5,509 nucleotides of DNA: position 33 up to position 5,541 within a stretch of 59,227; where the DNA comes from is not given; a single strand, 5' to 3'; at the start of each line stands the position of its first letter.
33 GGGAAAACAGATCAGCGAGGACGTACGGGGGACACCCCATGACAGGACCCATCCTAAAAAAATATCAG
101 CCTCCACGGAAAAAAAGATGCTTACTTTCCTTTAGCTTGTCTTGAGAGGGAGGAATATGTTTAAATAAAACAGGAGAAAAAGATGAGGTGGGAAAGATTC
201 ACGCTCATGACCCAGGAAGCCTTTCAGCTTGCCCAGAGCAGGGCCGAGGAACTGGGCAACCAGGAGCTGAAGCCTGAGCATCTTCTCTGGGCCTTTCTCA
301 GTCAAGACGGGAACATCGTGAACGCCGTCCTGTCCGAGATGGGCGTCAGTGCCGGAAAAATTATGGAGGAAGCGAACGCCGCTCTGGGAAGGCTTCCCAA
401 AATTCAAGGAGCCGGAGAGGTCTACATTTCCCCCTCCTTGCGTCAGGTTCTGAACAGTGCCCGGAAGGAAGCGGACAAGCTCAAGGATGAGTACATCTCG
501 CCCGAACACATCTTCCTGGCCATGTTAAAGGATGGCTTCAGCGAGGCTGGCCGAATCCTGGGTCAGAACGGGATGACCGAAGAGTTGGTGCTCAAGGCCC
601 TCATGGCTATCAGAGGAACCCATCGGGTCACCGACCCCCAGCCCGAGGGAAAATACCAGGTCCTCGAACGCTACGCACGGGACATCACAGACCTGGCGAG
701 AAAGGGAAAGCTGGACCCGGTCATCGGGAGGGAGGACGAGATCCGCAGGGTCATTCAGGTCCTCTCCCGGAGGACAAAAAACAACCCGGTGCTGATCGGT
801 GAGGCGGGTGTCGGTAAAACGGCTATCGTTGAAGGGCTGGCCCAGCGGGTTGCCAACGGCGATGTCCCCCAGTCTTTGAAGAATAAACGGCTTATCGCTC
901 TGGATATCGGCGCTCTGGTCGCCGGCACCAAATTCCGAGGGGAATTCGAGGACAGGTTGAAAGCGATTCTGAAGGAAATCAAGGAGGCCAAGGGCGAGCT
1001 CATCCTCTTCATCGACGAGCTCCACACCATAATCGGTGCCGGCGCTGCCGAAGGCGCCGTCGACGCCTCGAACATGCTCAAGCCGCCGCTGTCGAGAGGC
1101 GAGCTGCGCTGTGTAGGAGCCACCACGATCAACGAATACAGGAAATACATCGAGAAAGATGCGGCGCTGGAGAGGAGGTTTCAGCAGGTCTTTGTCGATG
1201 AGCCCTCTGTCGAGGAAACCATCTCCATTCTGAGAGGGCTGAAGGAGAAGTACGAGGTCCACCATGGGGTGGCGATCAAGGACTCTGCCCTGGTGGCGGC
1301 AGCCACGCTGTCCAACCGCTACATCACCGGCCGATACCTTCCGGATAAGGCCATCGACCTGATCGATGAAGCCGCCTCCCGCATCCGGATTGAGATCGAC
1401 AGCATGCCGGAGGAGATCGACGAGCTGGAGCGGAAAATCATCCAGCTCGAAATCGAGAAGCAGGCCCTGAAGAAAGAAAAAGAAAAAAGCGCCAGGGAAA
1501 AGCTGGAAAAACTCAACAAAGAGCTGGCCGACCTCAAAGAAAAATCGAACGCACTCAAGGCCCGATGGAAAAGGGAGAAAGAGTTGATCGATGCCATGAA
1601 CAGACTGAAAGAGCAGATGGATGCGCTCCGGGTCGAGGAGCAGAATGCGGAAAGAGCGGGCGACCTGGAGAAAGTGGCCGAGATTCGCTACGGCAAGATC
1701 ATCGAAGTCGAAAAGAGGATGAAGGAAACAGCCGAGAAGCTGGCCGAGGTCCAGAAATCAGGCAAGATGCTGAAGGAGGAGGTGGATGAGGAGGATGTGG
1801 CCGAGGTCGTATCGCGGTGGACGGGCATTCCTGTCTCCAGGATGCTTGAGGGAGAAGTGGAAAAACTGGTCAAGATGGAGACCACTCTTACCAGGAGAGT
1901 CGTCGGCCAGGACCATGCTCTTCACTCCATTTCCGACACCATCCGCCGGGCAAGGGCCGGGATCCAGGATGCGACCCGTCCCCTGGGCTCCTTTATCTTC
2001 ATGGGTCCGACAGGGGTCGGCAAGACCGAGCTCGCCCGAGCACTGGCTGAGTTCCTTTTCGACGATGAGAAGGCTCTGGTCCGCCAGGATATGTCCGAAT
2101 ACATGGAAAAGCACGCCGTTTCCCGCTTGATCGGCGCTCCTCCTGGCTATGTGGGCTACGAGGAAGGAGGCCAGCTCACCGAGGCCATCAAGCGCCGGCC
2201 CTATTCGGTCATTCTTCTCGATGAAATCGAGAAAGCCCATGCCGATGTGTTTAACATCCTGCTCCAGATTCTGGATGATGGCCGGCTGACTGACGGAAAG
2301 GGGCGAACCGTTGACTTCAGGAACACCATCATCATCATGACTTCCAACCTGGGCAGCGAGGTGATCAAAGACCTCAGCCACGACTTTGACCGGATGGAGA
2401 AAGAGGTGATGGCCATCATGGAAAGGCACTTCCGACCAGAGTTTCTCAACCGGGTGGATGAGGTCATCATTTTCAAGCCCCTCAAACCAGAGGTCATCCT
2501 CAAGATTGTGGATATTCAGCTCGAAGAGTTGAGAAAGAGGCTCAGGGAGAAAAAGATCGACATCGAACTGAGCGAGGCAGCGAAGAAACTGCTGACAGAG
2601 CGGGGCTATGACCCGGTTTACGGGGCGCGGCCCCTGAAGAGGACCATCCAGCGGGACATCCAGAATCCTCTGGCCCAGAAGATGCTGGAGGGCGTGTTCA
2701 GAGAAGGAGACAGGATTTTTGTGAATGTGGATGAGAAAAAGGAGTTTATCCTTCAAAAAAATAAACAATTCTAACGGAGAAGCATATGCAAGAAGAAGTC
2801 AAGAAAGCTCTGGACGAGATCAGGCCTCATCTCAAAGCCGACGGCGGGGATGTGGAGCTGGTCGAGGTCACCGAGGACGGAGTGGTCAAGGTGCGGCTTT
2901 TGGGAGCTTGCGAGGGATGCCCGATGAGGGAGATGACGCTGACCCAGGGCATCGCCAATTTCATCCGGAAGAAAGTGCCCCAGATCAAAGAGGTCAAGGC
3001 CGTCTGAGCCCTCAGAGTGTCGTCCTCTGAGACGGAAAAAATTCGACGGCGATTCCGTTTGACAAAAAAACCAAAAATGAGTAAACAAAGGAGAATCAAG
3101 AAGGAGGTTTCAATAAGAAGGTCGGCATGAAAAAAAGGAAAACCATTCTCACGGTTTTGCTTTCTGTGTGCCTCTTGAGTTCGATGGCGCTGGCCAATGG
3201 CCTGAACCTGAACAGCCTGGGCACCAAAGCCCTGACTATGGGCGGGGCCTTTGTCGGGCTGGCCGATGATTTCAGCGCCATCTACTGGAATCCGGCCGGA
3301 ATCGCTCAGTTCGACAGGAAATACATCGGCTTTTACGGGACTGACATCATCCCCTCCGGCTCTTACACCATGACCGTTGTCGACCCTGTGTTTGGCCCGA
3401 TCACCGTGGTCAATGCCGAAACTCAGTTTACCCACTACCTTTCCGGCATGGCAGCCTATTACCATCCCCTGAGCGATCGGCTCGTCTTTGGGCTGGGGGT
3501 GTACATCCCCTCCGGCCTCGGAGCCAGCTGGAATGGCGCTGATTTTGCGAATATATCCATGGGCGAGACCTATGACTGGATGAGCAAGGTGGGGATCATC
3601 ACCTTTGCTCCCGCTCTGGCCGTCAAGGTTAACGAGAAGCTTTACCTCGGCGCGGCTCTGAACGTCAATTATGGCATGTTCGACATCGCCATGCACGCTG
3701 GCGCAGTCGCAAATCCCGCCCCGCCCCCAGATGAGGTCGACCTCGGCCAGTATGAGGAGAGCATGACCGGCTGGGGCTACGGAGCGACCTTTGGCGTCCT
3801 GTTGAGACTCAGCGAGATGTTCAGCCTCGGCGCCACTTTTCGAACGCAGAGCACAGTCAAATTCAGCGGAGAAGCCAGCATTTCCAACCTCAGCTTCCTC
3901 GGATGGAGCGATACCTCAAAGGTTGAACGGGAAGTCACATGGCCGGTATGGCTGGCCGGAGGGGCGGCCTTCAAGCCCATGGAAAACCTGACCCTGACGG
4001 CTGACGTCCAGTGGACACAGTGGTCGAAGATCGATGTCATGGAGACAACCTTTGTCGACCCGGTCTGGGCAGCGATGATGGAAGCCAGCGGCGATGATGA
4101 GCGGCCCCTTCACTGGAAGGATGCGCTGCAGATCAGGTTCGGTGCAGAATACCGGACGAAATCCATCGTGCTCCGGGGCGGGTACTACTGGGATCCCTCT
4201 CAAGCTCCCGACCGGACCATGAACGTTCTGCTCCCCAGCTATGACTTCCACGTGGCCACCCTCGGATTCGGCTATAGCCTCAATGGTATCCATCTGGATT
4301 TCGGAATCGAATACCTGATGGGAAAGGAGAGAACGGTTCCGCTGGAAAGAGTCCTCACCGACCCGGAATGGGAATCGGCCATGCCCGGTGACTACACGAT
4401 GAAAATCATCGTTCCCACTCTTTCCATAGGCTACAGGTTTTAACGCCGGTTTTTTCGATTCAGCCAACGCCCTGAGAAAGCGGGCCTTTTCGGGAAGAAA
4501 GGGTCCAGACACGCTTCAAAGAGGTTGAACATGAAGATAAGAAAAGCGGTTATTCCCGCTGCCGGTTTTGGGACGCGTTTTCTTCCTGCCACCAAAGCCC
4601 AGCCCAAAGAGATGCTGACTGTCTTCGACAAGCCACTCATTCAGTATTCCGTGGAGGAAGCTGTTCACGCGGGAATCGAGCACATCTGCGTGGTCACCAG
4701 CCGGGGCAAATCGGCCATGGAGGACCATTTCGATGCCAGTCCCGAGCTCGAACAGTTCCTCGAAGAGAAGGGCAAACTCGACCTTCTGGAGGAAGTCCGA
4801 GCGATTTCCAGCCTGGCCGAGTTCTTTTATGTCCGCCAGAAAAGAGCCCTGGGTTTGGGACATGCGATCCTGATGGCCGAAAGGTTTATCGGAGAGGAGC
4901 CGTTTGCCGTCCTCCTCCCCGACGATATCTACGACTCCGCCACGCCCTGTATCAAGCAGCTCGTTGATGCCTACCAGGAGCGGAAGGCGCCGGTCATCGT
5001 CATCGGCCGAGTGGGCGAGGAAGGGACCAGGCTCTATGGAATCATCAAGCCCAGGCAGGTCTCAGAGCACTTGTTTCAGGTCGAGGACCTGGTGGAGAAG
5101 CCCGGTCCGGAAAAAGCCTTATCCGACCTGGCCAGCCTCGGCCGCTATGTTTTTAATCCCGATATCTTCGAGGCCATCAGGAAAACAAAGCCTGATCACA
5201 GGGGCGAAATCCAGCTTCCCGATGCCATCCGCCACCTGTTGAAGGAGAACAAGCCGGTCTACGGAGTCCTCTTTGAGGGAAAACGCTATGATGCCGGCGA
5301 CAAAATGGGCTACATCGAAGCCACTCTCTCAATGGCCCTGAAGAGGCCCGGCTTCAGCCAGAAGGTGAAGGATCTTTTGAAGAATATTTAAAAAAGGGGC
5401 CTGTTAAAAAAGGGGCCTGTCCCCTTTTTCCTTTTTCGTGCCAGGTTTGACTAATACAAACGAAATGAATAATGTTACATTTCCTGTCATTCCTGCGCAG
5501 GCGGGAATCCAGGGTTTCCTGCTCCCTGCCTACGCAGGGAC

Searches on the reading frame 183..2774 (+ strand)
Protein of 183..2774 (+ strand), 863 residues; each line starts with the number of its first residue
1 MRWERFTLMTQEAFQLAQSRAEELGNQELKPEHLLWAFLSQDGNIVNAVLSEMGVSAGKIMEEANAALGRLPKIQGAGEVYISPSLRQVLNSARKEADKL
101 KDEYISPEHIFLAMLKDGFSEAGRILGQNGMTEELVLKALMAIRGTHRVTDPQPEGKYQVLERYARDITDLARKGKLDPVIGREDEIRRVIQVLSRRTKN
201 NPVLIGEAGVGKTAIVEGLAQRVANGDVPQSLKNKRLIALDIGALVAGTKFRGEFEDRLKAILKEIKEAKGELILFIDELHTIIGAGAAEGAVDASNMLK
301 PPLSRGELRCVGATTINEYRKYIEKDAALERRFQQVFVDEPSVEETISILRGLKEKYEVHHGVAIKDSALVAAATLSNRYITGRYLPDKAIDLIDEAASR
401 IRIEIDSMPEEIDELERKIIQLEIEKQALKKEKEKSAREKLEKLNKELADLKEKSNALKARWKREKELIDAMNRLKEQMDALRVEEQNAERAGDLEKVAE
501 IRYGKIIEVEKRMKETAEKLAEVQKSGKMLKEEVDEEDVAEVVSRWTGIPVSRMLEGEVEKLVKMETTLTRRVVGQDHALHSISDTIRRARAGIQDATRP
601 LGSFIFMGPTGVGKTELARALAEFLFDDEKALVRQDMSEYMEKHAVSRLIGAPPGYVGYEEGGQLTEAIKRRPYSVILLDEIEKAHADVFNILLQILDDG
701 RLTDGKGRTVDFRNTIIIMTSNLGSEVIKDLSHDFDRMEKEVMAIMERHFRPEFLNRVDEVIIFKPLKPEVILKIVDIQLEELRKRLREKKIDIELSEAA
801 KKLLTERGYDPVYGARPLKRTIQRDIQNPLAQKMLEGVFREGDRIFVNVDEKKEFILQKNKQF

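Call 8: search_protein_families(library=pfam, proteins=[window:183-2774:+], max_evalue=0.00001)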
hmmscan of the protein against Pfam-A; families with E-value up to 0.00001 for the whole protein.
window:183-2774:+ (863 aa): 13 families
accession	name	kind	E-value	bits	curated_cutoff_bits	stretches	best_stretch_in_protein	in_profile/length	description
PF07724.20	AAA_2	-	6.2e-73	244.7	27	1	599-761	1-166/166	AAA domain (Cdc48 subfamily)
PF17871.7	AAA_lid_9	-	6.7e-36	122.8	22.8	1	342-444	1-103/104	AAA lid domain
PF10431.15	ClpB_D2-small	-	7.5e-29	100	21.9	1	767-846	1-80/81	C-terminal, D2-small domain, of ClpB protein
PF02861.25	Clp_N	-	3.1e-23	82.1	20.7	2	93-145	1-53/53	Clp amino terminal domain, pathogenicity island component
PF00004.35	AAA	-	8.8e-23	81.6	21.2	2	203-315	2-109/131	ATPase family associated with various cellular activities (AAA)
PF07728.20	AAA_5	-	3.9e-18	66.2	22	1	604-726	2-126/139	AAA domain (dynein-related subfamily)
PF13191.12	AAA_16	-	1.8e-13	51.7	32.6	1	180-232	2-73/167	AAA ATPase domain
PF13401.12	AAA_22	-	5.5e-12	46.6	27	0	603-699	7-110/130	AAA domain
PF00158.32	Sigma54_activat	-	1.6e-10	41.4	20.2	1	585-722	6-143/168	Sigma-54 interaction domain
PF01637.24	ATPase_2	-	9e-07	29.4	33.2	0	183-358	4-200/225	ATPase domain predominantly from Archaea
PF20720.3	nSTAND3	-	5.6e-06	26.6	27.2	0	604-639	20-55/155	Novel STAND NTPase 3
PF23569.1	NBD_SMAX1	-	6.1e-06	26.5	27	0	184-280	16-115/212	SMAX1 nucleotide binding domain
PF05729.18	NACHT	-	7.6e-06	26.3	26.7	0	203-231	4-32/167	NACHT domain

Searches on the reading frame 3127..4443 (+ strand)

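Call 8: search_protein_families(library=pfam, proteins=[window:3127-4443:+], max_evalue=0.00001)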
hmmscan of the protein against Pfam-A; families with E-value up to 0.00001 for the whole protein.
window:3127-4443:+ (438 aa): 1 family
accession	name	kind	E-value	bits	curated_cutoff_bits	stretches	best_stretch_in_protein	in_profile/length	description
PF03349.22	Toluene_X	-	8.8e-47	159.9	29.7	1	15-438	2-421/421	Outer membrane protein transport protein (OMPP1/FadL/TodX)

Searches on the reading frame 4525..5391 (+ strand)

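Call 8: search_protein_families(library=pfam, proteins=[window:4525-5391:+], max_evalue=0.00001)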
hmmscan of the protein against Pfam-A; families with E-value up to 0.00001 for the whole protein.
window:4525-5391:+ (288 aa): 2 families
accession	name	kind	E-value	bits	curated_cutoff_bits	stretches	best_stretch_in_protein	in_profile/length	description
PF00483.29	NTP_transferase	-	8.3e-36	124.2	21.2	1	7-268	1-240/245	Nucleotidyl transferase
PF12804.13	NTP_transf_3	-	9.6e-09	36.1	27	1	8-183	1-141/160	MobA-like NTP transferase domain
